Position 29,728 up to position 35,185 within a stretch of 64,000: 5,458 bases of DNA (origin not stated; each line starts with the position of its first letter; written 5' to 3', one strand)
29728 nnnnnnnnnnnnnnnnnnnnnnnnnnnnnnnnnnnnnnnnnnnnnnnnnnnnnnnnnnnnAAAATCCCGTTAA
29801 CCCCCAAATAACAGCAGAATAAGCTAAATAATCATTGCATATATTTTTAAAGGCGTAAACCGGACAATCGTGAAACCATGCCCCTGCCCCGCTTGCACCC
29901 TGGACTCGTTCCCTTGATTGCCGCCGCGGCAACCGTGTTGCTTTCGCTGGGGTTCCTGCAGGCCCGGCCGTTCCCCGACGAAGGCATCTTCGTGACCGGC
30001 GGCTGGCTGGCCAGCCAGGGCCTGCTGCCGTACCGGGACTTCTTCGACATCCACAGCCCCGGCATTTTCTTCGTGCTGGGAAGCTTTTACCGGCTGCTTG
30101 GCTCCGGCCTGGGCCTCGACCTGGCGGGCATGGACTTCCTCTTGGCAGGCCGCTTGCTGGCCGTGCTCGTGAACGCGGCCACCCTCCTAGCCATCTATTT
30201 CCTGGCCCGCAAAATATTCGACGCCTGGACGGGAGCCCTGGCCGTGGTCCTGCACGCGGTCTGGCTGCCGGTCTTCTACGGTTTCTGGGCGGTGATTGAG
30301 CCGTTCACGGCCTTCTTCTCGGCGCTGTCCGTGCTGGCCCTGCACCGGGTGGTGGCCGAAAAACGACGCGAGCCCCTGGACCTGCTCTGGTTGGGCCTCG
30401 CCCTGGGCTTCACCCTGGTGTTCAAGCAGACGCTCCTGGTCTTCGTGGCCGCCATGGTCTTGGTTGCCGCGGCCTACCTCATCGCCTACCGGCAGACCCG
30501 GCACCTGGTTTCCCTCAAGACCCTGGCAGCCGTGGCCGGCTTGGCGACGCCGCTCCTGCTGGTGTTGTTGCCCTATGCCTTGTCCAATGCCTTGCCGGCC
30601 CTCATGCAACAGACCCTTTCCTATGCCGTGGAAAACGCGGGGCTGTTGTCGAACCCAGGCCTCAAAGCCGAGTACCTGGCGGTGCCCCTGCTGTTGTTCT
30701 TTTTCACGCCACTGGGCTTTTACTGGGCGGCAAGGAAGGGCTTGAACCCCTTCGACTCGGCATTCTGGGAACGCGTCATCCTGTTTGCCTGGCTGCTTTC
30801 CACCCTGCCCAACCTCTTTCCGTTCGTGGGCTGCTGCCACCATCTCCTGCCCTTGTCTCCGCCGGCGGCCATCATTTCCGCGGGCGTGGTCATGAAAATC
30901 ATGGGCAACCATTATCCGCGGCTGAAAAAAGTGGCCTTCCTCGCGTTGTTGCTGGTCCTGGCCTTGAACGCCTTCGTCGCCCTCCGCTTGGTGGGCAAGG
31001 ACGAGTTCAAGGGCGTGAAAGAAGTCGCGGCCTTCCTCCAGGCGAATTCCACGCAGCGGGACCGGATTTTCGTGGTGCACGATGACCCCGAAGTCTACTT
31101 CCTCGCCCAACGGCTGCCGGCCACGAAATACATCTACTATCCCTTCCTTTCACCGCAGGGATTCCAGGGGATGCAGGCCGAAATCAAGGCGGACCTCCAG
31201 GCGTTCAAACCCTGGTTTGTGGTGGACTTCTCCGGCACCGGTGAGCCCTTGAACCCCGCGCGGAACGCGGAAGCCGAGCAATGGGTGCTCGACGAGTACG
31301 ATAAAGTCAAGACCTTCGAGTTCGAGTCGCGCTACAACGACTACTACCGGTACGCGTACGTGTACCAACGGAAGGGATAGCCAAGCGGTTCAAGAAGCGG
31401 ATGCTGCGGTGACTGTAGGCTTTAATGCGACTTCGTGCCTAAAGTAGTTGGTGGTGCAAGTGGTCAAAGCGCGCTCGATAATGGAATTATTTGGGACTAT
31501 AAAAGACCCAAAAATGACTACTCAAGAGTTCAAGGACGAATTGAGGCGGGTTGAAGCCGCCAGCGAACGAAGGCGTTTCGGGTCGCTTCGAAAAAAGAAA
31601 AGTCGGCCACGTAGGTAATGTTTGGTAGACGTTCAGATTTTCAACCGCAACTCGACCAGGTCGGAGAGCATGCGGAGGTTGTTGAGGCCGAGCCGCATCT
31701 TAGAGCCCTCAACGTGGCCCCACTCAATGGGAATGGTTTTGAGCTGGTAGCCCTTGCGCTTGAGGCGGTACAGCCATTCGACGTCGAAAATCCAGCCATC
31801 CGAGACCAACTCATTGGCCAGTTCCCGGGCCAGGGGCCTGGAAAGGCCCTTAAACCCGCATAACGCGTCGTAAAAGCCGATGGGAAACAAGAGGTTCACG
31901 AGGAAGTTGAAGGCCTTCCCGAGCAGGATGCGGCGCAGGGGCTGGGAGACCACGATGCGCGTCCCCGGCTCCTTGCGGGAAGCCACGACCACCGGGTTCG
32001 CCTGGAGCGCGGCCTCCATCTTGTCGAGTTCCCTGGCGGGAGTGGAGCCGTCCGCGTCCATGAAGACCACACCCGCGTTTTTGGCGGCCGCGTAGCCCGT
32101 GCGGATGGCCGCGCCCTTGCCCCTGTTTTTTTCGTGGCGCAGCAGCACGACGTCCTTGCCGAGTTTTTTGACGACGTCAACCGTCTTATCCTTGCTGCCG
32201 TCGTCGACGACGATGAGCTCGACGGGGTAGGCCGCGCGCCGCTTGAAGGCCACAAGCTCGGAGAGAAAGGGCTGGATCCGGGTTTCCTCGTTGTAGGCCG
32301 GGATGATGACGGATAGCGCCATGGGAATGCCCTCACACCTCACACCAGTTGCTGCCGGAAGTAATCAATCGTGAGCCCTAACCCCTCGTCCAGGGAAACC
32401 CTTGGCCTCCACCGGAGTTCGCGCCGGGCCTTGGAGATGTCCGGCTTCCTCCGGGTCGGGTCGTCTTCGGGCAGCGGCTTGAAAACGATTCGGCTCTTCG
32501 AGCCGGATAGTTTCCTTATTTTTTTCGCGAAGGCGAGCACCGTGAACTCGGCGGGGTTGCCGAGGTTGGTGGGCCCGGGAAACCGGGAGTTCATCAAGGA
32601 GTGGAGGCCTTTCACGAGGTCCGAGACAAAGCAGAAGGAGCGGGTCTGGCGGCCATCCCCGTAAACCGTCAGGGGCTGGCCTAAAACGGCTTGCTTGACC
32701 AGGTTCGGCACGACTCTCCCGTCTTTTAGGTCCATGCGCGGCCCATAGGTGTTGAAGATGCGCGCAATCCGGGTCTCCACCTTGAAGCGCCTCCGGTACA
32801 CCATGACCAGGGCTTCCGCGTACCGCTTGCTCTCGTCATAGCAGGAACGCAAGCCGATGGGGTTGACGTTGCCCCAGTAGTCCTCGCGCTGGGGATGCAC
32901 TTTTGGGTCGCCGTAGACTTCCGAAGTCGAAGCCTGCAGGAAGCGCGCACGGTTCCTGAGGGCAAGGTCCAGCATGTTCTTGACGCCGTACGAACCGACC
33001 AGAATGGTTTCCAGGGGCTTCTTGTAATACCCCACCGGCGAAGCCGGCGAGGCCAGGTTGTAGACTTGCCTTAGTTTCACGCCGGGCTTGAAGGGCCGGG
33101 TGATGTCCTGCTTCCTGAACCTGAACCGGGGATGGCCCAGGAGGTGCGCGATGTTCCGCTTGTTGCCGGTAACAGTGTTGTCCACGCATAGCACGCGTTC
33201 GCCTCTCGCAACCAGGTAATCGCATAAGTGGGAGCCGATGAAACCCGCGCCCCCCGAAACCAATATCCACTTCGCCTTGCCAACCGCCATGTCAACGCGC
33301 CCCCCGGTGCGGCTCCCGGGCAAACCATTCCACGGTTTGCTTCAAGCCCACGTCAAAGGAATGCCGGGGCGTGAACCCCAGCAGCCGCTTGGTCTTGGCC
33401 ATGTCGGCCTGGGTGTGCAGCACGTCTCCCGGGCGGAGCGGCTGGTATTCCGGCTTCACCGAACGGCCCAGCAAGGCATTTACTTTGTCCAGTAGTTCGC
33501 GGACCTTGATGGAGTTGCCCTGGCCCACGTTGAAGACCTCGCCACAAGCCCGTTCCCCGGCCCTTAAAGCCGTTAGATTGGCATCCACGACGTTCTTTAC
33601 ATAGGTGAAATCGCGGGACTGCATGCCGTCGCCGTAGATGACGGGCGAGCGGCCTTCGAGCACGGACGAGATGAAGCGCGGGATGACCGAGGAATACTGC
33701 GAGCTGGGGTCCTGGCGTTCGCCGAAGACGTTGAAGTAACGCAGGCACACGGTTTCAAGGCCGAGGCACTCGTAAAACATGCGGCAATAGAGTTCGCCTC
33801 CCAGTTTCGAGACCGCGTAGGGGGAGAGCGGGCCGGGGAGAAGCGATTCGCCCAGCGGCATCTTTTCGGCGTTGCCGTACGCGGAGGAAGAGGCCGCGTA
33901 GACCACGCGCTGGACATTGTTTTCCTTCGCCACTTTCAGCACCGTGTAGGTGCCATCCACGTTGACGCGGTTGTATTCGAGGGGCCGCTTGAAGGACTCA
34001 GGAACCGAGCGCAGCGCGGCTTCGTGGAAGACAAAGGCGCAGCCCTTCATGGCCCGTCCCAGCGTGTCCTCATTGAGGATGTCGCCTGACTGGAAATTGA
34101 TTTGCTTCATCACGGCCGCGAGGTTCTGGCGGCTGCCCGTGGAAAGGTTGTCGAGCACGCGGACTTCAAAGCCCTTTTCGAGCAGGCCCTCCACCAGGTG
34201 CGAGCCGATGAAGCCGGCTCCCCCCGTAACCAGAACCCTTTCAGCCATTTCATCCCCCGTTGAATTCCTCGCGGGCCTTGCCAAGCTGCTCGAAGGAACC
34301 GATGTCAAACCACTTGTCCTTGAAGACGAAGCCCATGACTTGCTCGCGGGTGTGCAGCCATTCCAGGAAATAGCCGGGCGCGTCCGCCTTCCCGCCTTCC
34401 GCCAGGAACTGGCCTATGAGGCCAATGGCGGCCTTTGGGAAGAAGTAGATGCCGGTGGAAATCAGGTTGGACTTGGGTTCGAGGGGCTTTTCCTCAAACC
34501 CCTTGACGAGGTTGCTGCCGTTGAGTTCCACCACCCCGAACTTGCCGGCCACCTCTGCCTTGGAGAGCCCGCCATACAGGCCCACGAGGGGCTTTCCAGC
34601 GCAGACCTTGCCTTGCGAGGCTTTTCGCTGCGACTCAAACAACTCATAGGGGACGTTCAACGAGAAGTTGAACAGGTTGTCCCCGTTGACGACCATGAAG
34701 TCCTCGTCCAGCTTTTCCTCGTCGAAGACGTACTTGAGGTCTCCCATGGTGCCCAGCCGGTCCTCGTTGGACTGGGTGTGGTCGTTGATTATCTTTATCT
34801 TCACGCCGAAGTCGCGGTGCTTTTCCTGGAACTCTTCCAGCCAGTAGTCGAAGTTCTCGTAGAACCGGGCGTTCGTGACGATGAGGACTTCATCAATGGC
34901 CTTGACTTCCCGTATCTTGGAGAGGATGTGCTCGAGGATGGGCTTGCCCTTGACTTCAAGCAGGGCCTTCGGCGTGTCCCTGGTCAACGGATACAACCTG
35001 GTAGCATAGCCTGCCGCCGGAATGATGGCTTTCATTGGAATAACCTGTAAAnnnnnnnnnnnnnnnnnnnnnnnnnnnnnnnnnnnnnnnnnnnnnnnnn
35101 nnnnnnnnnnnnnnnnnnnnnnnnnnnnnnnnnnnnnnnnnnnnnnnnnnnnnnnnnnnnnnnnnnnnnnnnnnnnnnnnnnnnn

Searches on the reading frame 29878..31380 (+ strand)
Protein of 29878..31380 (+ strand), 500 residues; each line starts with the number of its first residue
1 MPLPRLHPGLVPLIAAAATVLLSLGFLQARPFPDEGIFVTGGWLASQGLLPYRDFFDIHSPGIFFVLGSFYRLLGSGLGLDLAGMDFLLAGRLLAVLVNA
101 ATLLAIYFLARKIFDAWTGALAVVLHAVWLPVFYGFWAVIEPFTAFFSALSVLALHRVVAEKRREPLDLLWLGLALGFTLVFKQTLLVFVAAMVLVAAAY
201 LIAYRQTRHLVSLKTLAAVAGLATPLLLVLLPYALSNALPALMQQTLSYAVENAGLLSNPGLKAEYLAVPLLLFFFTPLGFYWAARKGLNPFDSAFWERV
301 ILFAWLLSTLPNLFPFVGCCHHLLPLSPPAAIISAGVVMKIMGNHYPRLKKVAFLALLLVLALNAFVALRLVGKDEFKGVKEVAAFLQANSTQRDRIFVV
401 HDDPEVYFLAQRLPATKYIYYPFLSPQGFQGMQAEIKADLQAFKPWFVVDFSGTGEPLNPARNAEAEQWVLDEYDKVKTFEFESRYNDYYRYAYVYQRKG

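Call 44: search_protein_families(library=pfam, proteins=[window:29878-31380:+], max_evalue=0.001)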
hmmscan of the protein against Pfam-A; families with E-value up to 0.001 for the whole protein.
window:29878-31380:+ (500 aa): 1 family
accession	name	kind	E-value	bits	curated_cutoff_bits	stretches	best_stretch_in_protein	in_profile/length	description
PF13231.12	PMT_2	-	7.7e-11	42.9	26.1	1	87-224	20-151/160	Dolichyl-phosphate-mannose-protein mannosyltransferase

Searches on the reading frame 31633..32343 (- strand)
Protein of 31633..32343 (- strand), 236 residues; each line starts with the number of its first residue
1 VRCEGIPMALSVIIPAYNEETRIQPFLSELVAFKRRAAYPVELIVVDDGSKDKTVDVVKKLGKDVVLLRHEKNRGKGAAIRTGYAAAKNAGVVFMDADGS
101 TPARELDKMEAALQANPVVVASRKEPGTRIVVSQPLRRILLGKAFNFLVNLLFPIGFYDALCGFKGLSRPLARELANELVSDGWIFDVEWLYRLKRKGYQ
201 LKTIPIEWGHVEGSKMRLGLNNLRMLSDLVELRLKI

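Call 44: search_protein_families(library=pfam, proteins=[window:31633-32343:-], max_evalue=0.001)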
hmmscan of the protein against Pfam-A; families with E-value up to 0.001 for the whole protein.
window:31633-32343:- (236 aa): 3 families
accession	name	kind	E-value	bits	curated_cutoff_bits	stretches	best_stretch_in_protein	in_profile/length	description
PF00535.33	Glycos_transf_2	-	2.8e-28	99.4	23.3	1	11-174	1-166/168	Glycosyl transferase family 2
PF13641.12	Glyco_tranf_2_3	-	1.1e-09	39.1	27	1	10-99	3-97/230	Glycosyltransferase like family 2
PF10111.15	Glyco_tranf_2_2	-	5e-08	33.2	27.3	1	11-111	1-104/276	Glycosyltransferase like family 2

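Call 46: search_solved_structures(query=window:31633-32343:-, max_evalue=0.001)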
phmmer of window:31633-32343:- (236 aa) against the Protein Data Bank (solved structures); distinct sequences matched with E-value up to 0.001: 19.
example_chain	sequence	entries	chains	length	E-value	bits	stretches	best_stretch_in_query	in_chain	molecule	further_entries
5mlz_A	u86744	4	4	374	3.2e-11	46.3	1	8-172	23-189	Dolichol monophosphate mannose synthase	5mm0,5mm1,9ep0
6p61_A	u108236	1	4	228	1.9e-08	37.2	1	9-117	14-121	Glycosyltransferase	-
5ekp_C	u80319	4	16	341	2.6e-08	36.8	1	8-124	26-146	Uncharacterized glycosyltransferase sll0501 | Glycosyltransferase sll0501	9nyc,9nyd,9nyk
5eke_A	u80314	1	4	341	2.6e-08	36.8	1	8-124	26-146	Uncharacterized glycosyltransferase sll0501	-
9nye_A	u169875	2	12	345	2.7e-08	36.7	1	8-124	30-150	Glycosyltransferase sll0501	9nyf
2z87_A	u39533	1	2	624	7.1e-08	35.3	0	9-110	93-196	Chondroitin synthase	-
2z86_A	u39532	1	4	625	7.1e-08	35.3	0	9-110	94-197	Chondroitin synthase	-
9bhc_C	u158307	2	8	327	7.6e-08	35.3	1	9-121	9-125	Undecaprenyl-phosphate 4-deoxy-4-formamido-L-arabinose transferase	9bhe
8vxh_A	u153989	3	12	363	9.4e-08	34.9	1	9-121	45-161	Undecaprenyl-phosphate 4-deoxy-4-formamido-L-arabinose transferase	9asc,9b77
9hwj_A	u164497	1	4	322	1.1e-06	31.5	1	10-120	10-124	Undecaprenyl-phosphate 4-deoxy-4-formamido-L-arabinose transferase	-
6yv7_B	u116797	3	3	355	7.6e-06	28.7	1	10-120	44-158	Glycosyl transferase, family 2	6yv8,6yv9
6yv7_A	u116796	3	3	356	7.7e-06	28.7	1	10-120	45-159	Glycosyl transferase, family 2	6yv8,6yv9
5hea_A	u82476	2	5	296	1.3e-05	28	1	10-113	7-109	Putative glycosyltransferase (GalT1)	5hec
5tze_C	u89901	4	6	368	0.00012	24.8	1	8-102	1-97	Glycosyl transferase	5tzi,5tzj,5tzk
5tz8_A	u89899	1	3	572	0.00026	23.7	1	8-101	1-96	Glycosyl transferase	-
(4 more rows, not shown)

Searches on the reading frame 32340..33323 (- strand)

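Call 44: search_protein_families(library=pfam, proteins=[window:32340-33323:-], max_evalue=0.001)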
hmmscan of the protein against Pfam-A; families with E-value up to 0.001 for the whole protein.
window:32340-33323:- (327 aa): 5 families
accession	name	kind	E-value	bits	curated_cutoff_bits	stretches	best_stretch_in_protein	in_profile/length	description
PF16363.11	GDP_Man_Dehyd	-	1.1e-50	173.5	27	1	21-315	1-329/332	GDP-mannose 4,6 dehydratase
PF01370.27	Epimerase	-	2.7e-46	158.4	20.9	1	20-246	1-227/240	NAD dependent epimerase/dehydratase family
PF01073.25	3Beta_HSD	-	9.5e-07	28.6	22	1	21-236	1-221/280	3-beta hydroxysteroid dehydrogenase/isomerase family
PF04321.23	RmlD_sub_bind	-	3.7e-05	23.4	27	1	20-285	3-242/287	RmlD substrate binding domain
PF07993.18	NAD_binding_4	-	9.7e-05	22.1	20.1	0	110-189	112-204/258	Male sterility protein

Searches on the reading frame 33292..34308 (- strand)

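Call 44: search_protein_families(library=pfam, proteins=[window:33292-34308:-], max_evalue=0.001)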
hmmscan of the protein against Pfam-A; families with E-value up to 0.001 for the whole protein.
window:33292-34308:- (338 aa): 9 families
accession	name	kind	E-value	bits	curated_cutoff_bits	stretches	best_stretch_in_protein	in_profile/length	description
PF01370.27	Epimerase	-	2.3e-63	214.3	20.9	1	25-262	1-240/240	NAD dependent epimerase/dehydratase family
PF16363.11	GDP_Man_Dehyd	-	3.1e-56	191.7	27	1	26-325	1-332/332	GDP-mannose 4,6 dehydratase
PF01073.25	3Beta_HSD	-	3.2e-29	102.3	22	1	26-250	1-231/280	3-beta hydroxysteroid dehydrogenase/isomerase family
PF02719.21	Polysacc_synt_2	-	1.2e-21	77.6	20.2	1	25-298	1-270/293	Polysaccharide biosynthesis protein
PF07993.18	NAD_binding_4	-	5.9e-11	42.4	20.1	1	27-242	1-256/258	Male sterility protein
PF13460.12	NAD_binding_10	-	8.3e-11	42.5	27.2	1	29-148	1-106/184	NAD(P)H-binding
PF04321.23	RmlD_sub_bind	-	5.4e-10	39.3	27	1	24-198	2-155/287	RmlD substrate binding domain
PF05368.20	NmrA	-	4.1e-07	30.3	27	1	22-139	2-106/298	NmrA-like family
PF00106.31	adh_short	-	0.00061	19.8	26.6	0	24-89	2-70/195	short chain dehydrogenase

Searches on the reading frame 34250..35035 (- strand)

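Call 44: search_protein_families(library=pfam, proteins=[window:34250-35035:-], max_evalue=0.001)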
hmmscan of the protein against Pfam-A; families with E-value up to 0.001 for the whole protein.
window:34250-35035:- (261 aa): 4 families
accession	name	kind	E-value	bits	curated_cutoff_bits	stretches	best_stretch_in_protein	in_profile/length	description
PF00483.29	NTP_transferase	-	6.6e-31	108.2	21.2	1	2-256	1-240/245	Nucleotidyl transferase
PF12804.13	NTP_transf_3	-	5.6e-09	36.8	27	1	3-59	1-51/160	MobA-like NTP transferase domain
PF01128.25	IspD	-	3.4e-07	30.7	27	1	2-62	2-59/221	2-C-methyl-D-erythritol 4-phosphate cytidylyltransferase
PF02348.25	CTP_transf_3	-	0.00082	19.7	22.6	0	22-62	15-55/217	Cytidylyltransferase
